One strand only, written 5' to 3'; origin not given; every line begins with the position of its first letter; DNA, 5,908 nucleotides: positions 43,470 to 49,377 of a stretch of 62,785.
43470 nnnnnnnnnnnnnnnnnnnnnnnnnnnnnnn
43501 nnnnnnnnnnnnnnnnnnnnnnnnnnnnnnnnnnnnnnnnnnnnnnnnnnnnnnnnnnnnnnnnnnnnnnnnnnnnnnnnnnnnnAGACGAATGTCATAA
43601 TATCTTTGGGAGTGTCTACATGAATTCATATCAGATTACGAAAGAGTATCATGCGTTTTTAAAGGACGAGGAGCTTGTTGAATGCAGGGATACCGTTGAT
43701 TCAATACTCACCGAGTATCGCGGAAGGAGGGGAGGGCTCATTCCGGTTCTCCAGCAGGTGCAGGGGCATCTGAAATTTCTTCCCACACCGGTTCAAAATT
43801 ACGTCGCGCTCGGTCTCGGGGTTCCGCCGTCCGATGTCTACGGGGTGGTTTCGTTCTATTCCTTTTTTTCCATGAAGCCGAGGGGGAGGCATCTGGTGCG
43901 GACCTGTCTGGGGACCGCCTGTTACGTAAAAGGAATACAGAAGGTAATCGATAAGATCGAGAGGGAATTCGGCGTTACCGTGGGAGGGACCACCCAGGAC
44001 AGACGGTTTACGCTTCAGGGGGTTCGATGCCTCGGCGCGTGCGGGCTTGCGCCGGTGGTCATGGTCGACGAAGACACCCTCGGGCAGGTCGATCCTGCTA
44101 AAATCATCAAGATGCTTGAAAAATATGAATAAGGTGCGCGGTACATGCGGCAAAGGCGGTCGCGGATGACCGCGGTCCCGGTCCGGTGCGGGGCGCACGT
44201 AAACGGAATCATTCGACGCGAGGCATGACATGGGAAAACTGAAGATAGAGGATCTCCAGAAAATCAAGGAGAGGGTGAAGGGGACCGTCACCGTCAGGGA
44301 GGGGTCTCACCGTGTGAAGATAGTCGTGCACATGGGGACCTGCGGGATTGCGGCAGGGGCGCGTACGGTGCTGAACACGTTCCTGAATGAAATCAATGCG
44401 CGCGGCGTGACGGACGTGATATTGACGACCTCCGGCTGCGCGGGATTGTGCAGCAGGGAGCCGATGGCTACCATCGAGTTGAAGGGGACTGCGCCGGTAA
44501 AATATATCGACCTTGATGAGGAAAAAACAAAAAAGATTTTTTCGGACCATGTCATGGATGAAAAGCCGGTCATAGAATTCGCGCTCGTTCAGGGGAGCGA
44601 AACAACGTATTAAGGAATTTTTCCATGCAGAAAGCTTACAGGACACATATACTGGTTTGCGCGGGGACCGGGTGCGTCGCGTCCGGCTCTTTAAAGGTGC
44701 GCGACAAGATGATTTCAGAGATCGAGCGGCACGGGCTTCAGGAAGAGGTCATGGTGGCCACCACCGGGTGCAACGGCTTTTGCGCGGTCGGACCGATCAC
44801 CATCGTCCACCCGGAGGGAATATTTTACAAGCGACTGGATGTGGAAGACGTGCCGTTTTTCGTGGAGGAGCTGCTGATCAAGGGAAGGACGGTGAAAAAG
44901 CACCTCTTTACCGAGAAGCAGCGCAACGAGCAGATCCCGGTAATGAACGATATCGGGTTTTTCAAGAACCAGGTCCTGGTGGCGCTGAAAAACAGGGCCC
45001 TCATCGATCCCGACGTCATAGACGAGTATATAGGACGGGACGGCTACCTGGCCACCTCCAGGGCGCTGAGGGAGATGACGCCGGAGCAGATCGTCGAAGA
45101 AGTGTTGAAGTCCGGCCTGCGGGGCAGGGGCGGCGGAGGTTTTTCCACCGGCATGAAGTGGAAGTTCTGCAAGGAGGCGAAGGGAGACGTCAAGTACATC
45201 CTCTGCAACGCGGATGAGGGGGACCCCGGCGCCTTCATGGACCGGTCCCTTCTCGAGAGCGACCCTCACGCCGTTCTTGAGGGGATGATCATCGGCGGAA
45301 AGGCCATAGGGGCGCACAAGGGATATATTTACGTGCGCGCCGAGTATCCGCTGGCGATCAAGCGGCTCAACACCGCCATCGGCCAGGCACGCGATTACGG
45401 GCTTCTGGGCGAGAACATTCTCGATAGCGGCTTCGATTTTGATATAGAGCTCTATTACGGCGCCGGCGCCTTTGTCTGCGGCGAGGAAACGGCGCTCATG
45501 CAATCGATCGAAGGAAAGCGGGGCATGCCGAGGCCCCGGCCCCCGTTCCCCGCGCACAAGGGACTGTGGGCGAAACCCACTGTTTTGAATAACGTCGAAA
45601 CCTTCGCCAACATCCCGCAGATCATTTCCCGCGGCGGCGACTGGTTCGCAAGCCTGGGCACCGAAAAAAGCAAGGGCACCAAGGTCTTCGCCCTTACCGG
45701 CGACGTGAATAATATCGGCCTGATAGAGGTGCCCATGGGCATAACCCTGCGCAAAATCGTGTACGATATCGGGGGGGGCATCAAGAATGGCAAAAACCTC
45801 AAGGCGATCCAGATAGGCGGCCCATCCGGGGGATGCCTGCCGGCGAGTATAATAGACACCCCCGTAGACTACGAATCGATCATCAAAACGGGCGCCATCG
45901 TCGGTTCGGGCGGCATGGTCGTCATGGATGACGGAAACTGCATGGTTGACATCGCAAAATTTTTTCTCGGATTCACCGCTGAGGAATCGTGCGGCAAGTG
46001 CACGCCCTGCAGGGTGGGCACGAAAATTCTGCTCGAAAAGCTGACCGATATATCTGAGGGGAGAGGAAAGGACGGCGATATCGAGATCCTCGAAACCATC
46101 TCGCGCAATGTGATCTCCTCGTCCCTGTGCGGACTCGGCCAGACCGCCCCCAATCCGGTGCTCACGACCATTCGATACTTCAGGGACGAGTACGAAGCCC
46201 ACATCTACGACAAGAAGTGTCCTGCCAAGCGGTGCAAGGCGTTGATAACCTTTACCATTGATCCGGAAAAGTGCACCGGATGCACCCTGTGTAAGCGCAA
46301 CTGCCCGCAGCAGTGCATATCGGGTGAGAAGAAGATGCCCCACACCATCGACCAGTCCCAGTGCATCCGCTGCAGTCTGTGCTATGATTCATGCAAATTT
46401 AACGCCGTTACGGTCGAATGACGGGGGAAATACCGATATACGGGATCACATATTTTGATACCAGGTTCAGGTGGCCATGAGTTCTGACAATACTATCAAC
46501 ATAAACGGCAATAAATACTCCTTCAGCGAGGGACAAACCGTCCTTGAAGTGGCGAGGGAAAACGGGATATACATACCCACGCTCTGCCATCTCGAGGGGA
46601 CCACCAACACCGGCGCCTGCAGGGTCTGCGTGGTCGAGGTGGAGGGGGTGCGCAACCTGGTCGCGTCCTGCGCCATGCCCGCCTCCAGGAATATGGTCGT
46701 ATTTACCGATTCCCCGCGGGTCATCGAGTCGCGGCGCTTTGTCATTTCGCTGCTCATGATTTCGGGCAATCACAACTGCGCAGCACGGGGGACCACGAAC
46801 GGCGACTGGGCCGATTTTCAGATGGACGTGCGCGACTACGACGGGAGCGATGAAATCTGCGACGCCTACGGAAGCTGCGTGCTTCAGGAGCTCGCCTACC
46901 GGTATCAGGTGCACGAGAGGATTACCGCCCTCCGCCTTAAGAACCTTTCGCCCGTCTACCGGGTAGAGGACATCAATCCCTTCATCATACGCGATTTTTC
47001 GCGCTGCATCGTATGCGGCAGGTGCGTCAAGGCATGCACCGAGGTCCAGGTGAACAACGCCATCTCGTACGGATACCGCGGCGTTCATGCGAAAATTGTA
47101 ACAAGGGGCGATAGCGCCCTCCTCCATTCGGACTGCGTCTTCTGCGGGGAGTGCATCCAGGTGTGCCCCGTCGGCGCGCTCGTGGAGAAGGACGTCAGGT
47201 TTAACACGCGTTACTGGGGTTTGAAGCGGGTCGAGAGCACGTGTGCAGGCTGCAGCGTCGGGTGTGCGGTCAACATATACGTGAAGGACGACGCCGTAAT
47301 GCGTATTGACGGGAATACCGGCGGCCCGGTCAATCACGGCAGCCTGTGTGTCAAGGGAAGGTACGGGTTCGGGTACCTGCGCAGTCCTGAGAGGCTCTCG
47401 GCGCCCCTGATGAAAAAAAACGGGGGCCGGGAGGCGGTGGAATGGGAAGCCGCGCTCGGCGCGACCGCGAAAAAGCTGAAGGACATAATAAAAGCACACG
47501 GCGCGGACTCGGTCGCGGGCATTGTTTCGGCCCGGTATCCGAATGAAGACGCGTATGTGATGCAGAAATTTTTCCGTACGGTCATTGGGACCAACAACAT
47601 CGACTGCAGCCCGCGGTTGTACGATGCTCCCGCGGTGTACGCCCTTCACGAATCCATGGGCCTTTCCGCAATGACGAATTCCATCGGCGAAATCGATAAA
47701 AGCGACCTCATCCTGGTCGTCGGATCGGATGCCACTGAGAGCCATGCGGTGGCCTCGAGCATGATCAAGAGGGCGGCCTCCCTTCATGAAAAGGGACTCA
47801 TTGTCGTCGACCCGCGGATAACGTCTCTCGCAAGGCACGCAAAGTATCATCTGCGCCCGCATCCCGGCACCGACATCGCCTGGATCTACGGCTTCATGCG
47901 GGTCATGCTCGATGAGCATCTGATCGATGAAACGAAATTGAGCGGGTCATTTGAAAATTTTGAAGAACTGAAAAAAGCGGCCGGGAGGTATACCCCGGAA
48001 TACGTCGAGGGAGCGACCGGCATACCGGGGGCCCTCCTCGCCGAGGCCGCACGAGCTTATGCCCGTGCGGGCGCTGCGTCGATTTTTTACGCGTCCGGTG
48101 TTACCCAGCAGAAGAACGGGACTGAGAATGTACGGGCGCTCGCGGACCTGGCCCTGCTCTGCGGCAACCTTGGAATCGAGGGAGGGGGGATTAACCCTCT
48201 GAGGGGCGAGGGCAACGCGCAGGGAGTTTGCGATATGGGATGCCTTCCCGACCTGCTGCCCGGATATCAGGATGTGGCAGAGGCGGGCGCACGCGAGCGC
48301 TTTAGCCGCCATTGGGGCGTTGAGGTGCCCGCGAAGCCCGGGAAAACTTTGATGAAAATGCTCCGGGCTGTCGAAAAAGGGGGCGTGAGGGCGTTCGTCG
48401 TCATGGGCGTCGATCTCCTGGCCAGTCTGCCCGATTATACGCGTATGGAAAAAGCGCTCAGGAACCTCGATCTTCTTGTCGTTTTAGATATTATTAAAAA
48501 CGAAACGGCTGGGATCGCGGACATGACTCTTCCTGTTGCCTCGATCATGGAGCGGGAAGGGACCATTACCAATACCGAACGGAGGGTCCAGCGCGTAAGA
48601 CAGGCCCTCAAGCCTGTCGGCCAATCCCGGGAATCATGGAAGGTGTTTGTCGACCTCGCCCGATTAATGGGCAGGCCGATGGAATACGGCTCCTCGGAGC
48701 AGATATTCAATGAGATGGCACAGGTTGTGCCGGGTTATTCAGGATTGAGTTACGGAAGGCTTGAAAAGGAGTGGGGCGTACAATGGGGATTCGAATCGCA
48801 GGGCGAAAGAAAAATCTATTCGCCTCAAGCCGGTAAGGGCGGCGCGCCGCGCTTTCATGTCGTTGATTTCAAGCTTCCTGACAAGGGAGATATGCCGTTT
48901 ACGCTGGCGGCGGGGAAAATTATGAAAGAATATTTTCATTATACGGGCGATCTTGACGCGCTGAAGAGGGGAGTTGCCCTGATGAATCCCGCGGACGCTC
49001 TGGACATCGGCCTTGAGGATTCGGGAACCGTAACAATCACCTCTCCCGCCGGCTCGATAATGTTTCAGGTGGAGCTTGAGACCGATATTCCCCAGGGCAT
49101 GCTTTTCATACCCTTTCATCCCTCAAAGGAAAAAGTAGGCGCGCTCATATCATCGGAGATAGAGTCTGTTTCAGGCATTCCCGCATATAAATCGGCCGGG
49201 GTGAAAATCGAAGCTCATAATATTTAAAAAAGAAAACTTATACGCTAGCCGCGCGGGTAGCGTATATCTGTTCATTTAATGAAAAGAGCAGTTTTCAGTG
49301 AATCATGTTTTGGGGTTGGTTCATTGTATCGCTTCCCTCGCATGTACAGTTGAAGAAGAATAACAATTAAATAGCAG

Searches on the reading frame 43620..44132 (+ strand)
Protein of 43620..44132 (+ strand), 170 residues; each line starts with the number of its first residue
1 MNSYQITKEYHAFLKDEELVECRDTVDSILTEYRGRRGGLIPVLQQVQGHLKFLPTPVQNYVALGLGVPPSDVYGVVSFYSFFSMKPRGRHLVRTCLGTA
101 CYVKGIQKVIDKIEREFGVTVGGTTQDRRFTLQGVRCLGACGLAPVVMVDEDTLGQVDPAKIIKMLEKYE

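Call 11: search_protein_families(library=pfam, max_evalue=0.00001, proteins=[window:43620-44132:+])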
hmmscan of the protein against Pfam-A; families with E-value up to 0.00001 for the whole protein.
window:43620-44132:+ (170 aa): 1 family
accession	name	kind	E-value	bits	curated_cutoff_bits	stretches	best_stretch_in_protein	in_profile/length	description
PF01257.25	2Fe-2S_thioredx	-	3.2e-48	163.7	24.8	1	27-169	2-144/145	Thioredoxin-like [2Fe-2S] ferredoxin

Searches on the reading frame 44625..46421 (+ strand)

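Call 11: search_protein_families(library=pfam, max_evalue=0.00001, proteins=[window:44625-46421:+])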
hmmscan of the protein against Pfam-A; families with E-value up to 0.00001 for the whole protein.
window:44625-46421:+ (598 aa): 5 families
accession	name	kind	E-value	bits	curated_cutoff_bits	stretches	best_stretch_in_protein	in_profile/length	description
PF01512.22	Complex1_51K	-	9.1e-47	159.2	31.2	1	161-331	2-149/150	Nuo51 FMN-binding domain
PF10589.14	NADH_4Fe-4S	-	5e-32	110.1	23.5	1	442-526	1-85/85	NADH-ubiquinone oxidoreductase-F iron-sulfur binding region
PF00037.32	Fer4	-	5.1e-10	39.2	21.1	0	544-566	2-24/24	4Fe-4S binding domain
PF14697.11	Fer4_21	-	3.7e-07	30.6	35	1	545-595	3-57/59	4Fe-4S dicluster domain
PF12797.12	Fer4_2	-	2.9e-06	27.3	24.5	0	544-561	4-21/22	4Fe-4S binding domain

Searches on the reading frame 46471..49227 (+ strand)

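Call 11: search_protein_families(library=pfam, max_evalue=0.00001, proteins=[window:46471-49227:+])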
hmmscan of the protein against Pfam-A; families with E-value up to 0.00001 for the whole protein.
window:46471-49227:+ (918 aa): 11 families
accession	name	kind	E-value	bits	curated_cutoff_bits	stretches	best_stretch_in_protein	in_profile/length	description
PF00384.28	Molybdopterin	-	1.8e-63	215.1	24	1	308-730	1-351/353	Molybdopterin oxidoreductase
PF13510.11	Fer2_4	-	3.5e-18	65.9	22.8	1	8-81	5-81/82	2Fe-2S iron-sulfur cluster binding domain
PF04879.21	Molybdop_Fe4S4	-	4.5e-16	59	22.7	1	252-303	2-53/55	Molybdopterin oxidoreductase Fe4S4 domain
PF01568.27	Molydop_binding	-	1.3e-15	57.9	26.8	1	833-908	28-108/110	Molydopterin dinucleotide binding domain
PF22117.2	Fer4_Nqo3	-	5.5e-10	39.7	27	1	170-237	2-66/67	NADH-quinone oxidoreductase subunit 3, ferredoxin-like domain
PF12838.12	Fer4_7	-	3.4e-09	37.5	27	1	178-236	1-52/52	4Fe-4S dicluster domain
PF00111.32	Fer2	-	2.6e-08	34.1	21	1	10-58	2-48/77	2Fe-2S iron-sulfur cluster binding domain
PF00037.32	Fer4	-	1e-06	28.7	21.1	1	220-237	6-23/24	4Fe-4S binding domain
PF13183.11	Fer4_8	-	1.5e-06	29.1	27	1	177-235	3-67/68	4Fe-4S dicluster domain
PF13187.11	Fer4_9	-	1.5e-06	28.5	27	1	178-236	1-51/52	4Fe-4S dicluster domain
PF14697.11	Fer4_21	-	3e-06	27.7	35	1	177-235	6-55/59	4Fe-4S dicluster domain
